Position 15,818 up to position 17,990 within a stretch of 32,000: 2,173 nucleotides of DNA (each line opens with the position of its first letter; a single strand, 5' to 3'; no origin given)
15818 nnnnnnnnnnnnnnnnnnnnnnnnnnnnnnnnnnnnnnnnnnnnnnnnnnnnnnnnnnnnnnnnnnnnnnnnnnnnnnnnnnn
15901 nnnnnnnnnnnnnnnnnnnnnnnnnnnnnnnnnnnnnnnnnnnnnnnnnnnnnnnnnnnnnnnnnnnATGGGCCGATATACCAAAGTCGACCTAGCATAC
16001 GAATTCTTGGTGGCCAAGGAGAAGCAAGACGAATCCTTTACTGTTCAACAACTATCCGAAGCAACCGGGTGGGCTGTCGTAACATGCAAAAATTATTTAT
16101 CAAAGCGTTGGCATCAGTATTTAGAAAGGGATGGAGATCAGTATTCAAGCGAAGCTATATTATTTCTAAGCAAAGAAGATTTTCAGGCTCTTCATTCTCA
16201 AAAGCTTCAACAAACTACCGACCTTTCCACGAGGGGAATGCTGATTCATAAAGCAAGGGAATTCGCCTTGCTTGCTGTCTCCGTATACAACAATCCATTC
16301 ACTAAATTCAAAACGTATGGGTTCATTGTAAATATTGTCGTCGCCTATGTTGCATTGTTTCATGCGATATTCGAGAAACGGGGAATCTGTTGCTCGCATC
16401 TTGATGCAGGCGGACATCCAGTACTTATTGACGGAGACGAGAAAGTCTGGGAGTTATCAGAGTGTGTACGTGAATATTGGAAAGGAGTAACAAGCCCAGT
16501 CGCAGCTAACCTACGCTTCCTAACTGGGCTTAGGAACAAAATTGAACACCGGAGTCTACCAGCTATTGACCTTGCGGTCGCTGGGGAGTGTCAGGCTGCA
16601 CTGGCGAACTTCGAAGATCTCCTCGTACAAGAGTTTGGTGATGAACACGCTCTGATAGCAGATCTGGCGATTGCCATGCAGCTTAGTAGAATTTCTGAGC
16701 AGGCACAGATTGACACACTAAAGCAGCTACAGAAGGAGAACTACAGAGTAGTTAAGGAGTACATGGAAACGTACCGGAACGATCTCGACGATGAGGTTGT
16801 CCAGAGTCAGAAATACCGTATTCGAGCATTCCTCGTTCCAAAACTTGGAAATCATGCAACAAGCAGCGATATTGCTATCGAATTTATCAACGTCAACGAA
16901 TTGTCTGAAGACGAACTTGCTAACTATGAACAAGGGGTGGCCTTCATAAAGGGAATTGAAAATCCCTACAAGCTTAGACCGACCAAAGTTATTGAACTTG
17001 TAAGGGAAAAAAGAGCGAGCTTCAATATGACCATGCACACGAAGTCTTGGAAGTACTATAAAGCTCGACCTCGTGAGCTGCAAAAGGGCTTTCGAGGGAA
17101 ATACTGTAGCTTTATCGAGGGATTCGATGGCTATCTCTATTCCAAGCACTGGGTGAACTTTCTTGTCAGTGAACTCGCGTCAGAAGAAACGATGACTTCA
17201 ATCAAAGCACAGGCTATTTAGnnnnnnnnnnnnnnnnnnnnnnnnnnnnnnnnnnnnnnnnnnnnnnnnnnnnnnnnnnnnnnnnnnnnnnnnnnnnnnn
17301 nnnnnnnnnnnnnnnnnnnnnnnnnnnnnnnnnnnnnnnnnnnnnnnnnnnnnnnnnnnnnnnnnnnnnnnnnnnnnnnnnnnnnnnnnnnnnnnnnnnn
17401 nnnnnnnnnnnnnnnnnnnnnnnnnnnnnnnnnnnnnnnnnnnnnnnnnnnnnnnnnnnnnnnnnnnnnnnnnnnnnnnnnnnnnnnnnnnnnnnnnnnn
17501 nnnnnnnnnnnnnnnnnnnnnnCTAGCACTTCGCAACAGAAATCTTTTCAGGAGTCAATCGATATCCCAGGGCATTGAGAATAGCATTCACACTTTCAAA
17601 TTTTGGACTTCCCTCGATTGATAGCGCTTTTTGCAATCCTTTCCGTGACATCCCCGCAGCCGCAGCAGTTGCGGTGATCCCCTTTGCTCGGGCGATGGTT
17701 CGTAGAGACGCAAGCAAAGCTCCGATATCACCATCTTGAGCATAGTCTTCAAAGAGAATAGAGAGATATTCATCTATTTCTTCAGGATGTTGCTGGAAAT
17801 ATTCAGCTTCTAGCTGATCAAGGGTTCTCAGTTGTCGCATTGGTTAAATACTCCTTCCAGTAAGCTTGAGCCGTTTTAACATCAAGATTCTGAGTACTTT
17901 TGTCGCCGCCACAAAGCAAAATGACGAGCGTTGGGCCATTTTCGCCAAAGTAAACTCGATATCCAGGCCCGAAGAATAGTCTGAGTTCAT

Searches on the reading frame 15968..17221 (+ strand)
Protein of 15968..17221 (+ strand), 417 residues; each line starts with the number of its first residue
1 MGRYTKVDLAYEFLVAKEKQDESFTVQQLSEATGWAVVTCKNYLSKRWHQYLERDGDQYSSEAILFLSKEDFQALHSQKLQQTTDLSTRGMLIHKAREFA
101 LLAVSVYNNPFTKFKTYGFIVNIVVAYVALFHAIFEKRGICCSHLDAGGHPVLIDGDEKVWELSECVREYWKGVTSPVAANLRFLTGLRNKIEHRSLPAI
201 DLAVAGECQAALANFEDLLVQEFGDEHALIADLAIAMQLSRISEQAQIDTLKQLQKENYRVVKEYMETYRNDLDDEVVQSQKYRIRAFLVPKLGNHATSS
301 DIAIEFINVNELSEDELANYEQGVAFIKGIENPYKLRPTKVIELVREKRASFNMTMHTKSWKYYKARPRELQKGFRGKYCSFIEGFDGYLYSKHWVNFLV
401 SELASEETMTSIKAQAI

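Call 18: search_protein_families(library=pfam, proteins=[window:15968-17221:+], max_evalue=0.01)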
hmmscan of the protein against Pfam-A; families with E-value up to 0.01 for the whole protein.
window:15968-17221:+ (417 aa): 1 family
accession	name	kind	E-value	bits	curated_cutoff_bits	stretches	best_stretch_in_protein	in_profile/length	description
PF12358.13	DUF3644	-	8.4e-48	162.8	27.6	1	92-272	2-182/183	Domain of unknown function (DUF3644)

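Call 20: find_encoding_contigs(protein=window:15968-17221:+, flank=10000, max_places=10)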
Protein window:15968-17221:+ (417 aa): no gene with exactly this product is on record in the collection.

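Call 77: search_protein_families(library=padloc, proteins=[window:15968-17221:+], max_evalue=0.01)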
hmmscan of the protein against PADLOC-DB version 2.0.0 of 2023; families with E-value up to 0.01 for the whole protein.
window:15968-17221:+ (417 aa): 5 families
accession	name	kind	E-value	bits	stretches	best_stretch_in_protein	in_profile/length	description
PDLC04950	PDC-S19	-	3.7e-98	327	1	92-412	11-340/353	-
PDLC04948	PDC-S19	-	5.8e-51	171.8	1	87-402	10-316/325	-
PDLC04949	PDC-S19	-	8.2e-12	43.1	1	88-408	6-319/334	-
PDLC04952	PDC-S19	-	3e-11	41.4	1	90-413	6-322/328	-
PDLC04953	PDC-S19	-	1.3e-07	29.4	1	92-280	10-204/333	-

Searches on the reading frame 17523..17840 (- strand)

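Call 76: search_protein_families(library=pfam, proteins=[window:17523-17840:-], max_evalue=0.01)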
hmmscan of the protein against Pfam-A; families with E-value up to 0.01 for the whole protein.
window:17523-17840:- (105 aa): 1 family
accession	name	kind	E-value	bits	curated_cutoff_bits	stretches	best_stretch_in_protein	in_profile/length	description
PF21716.3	dnstrm_HI1420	-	1.8e-16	60.2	27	1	12-96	7-87/90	Probable addiction module antidote protein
